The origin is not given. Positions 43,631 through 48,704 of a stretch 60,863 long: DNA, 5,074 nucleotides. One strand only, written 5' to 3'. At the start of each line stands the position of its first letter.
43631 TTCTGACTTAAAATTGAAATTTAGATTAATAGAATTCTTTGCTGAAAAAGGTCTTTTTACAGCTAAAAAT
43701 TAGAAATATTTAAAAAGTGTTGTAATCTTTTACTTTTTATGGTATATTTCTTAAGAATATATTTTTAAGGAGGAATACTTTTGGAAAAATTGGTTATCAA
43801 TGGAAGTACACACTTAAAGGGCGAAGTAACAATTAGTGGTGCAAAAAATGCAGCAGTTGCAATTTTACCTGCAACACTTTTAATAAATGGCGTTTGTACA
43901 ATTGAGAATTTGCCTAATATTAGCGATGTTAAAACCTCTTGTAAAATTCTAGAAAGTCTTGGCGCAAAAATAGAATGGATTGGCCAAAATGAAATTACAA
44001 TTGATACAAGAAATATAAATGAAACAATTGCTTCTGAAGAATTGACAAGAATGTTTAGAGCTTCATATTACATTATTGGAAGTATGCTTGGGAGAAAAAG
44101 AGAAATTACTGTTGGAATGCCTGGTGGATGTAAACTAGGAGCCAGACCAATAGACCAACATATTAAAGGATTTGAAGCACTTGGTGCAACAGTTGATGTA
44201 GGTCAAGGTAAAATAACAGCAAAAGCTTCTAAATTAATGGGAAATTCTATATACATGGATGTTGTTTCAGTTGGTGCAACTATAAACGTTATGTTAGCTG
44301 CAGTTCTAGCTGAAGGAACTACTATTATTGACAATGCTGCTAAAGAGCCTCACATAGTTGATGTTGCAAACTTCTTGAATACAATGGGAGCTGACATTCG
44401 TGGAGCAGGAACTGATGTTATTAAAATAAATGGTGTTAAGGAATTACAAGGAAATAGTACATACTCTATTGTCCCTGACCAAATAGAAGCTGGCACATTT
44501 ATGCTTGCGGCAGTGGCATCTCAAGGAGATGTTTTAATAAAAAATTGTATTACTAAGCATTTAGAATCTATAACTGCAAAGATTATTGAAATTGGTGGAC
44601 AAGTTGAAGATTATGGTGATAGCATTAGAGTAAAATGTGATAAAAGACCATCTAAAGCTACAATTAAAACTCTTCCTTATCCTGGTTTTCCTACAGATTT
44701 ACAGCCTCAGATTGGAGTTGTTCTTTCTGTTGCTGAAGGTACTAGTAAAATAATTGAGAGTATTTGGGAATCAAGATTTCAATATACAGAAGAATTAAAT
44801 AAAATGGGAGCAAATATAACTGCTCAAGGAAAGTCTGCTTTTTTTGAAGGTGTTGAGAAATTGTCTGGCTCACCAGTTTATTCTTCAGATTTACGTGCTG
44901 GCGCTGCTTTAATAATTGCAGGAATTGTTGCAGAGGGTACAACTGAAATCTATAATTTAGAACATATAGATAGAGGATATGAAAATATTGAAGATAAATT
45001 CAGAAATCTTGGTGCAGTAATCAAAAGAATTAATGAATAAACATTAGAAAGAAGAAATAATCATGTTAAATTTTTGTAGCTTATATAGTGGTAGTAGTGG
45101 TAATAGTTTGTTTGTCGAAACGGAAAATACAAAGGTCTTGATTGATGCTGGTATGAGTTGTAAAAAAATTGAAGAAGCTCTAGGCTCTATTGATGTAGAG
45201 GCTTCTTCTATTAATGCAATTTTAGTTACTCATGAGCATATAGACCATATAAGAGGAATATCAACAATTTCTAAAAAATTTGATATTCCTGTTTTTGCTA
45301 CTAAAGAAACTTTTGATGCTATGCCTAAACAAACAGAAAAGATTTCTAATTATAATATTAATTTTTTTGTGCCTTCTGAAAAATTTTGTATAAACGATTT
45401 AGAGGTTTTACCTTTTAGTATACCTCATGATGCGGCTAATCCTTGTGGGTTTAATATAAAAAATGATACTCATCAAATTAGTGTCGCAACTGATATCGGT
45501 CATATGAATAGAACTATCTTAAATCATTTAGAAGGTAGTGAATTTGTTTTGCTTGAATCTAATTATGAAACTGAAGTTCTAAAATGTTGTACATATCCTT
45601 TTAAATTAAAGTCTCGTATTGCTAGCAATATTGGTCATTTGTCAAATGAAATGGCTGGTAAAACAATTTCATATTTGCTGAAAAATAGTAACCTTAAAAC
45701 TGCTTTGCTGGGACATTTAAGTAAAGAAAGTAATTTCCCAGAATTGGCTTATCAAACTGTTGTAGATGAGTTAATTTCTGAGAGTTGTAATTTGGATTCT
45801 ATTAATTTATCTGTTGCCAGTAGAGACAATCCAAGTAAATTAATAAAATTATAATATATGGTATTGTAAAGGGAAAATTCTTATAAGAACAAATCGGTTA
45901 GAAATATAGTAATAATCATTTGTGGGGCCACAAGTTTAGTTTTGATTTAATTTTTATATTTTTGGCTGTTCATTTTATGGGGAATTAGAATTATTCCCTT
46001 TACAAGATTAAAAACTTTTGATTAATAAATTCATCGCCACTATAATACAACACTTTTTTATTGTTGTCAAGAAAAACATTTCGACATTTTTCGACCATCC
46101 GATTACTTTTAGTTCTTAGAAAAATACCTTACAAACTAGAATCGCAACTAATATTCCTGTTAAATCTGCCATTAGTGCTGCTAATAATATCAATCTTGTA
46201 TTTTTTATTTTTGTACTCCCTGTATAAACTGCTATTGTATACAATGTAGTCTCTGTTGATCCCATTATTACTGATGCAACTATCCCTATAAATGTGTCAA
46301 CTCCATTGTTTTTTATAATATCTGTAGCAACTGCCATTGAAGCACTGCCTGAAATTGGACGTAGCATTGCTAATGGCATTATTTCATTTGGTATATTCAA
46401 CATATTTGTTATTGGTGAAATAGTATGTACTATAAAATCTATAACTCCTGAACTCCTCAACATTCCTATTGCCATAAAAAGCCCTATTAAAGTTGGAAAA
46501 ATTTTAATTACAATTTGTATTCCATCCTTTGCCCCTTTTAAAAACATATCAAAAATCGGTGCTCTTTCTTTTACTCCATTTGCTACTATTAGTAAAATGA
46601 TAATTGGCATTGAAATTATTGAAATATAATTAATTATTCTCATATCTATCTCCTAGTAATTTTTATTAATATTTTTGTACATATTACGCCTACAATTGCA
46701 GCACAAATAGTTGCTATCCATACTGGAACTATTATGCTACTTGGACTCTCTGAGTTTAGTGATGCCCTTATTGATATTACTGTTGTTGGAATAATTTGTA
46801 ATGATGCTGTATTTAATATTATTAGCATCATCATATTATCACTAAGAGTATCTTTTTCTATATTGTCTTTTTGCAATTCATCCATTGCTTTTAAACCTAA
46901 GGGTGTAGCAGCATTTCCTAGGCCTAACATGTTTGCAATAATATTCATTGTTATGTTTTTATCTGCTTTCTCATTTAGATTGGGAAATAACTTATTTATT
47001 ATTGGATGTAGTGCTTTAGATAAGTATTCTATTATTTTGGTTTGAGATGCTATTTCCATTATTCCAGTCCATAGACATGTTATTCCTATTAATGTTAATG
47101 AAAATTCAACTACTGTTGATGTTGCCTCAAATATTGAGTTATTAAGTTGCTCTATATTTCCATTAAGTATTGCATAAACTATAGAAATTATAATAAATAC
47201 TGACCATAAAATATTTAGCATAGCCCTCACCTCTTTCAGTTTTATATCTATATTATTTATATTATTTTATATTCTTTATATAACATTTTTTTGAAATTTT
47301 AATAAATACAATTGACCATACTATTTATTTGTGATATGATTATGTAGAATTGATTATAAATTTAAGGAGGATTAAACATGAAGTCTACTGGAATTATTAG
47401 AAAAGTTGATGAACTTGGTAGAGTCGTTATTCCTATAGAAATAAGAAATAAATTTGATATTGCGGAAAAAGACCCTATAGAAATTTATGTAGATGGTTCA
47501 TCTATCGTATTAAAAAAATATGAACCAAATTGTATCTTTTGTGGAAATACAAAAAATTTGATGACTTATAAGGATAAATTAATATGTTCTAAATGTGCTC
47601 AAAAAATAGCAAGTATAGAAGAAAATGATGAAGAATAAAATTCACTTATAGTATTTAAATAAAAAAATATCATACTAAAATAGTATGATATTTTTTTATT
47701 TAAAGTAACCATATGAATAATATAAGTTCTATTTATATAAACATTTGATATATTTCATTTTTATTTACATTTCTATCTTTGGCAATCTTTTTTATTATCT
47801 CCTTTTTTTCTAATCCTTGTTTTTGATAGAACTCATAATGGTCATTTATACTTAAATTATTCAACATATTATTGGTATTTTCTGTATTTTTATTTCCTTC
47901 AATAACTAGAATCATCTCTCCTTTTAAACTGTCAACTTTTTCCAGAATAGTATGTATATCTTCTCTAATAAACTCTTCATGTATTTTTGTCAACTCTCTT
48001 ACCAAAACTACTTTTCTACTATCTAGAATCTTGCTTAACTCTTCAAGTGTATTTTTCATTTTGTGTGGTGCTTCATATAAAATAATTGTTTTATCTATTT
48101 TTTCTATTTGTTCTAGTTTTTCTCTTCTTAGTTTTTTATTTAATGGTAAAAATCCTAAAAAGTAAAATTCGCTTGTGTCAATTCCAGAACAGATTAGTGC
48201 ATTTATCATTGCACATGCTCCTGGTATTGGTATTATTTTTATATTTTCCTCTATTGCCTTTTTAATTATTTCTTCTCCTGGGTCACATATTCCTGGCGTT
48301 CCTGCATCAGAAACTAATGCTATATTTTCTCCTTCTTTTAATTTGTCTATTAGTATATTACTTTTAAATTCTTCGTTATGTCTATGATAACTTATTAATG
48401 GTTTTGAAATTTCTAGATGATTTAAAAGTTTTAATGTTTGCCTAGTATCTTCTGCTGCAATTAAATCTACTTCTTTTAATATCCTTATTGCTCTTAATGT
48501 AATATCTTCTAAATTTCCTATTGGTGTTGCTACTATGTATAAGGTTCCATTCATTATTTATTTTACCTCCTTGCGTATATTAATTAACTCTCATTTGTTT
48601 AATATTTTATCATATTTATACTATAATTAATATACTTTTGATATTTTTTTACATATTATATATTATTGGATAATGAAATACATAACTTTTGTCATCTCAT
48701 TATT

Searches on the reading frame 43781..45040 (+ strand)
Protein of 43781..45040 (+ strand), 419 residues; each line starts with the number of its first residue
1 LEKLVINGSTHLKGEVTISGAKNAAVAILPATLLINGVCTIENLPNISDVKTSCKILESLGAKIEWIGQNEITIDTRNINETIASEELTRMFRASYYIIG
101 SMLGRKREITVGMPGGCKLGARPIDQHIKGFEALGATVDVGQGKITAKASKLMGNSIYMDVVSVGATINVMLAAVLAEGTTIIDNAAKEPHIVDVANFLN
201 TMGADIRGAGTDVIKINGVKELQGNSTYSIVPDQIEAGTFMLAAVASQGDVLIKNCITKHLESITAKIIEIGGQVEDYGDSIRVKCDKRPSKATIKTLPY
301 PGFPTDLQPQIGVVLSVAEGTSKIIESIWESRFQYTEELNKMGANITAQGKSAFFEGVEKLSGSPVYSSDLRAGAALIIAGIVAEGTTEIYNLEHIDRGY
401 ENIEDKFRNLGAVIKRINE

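Call 56: search_protein_families(library=pfam, proteins=[window:43781-45040:+], max_evalue=0.001)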
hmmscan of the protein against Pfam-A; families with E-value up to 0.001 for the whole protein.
window:43781-45040:+ (419 aa): 1 family
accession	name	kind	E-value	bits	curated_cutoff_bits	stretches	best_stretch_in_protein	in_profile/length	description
PF00275.25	EPSP_synthase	-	5.1e-100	335.5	22.8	1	7-406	2-416/417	EPSP synthase (3-phosphoshikimate 1-carboxyvinyltransferase)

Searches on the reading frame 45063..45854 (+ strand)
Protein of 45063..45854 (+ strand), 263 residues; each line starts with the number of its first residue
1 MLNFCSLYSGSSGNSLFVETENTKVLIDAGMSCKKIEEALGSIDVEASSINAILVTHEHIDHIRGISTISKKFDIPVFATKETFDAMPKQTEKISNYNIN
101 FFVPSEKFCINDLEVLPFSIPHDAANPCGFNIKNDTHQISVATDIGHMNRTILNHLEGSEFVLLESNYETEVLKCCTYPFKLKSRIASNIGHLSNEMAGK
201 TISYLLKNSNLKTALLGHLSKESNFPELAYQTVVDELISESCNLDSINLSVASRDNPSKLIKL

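Call 56: search_protein_families(library=pfam, proteins=[window:45063-45854:+], max_evalue=0.001)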
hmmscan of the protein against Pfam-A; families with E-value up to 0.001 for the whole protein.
window:45063-45854:+ (263 aa): 4 families
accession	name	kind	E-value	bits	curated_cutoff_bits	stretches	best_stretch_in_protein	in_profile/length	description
PF12706.13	Lactamase_B_2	-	3.7e-20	72.8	27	1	23-201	1-186/200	Beta-lactamase superfamily domain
PF00753.33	Lactamase_B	-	6.2e-17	62.6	22.7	1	11-159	4-164/196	Metallo-beta-lactamase superfamily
PF16661.11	Lactamase_B_6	-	8e-06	25.8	27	1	18-81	2-73/193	Metallo-beta-lactamase superfamily domain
PF23023.1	Anti-Pycsar_Apyc1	-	0.00032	20.7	50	1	14-70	21-74/250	Anti-Pycsar protein Apyc1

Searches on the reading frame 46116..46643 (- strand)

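Call 56: search_protein_families(library=pfam, proteins=[window:46116-46643:-], max_evalue=0.001)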
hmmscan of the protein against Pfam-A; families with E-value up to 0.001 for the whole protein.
window:46116-46643:- (175 aa): 1 family
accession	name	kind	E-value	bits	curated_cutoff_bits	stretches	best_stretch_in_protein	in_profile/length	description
PF07670.19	Gate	-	2.3e-10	41.3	29.6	1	45-146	1-103/104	Nucleoside recognition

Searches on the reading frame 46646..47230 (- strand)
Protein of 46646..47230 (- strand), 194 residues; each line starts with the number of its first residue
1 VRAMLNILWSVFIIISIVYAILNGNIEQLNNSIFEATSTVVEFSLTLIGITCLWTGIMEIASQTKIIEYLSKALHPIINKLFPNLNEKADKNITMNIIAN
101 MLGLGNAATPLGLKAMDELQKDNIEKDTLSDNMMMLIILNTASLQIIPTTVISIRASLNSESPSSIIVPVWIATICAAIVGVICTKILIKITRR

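Call 56: search_protein_families(library=pfam, proteins=[window:46646-47230:-], max_evalue=0.001)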
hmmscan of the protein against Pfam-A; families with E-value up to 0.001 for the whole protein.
window:46646-47230:- (194 aa): 1 family
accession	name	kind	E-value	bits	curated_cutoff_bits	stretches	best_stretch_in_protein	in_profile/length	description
PF07670.19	Gate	-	3.6e-12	47.1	29.6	1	45-155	2-101/104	Nucleoside recognition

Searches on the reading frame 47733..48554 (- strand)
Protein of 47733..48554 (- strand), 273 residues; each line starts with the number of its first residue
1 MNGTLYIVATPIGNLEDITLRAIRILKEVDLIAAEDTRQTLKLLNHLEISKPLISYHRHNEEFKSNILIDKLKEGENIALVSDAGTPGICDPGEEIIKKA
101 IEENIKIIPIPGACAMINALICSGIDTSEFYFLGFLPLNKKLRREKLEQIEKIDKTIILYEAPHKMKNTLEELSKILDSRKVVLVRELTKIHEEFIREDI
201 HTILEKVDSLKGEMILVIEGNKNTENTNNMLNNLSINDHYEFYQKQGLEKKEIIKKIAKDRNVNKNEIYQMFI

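Call 56: search_protein_families(library=pfam, proteins=[window:47733-48554:-], max_evalue=0.001)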
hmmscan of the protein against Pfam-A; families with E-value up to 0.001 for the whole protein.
window:47733-48554:- (273 aa): 1 family
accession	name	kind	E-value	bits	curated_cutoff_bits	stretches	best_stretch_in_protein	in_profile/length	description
PF00590.25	TP_methylase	-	1.2e-31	110.7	27.8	1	4-201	1-209/212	Tetrapyrrole (Corrin/Porphyrin) Methylases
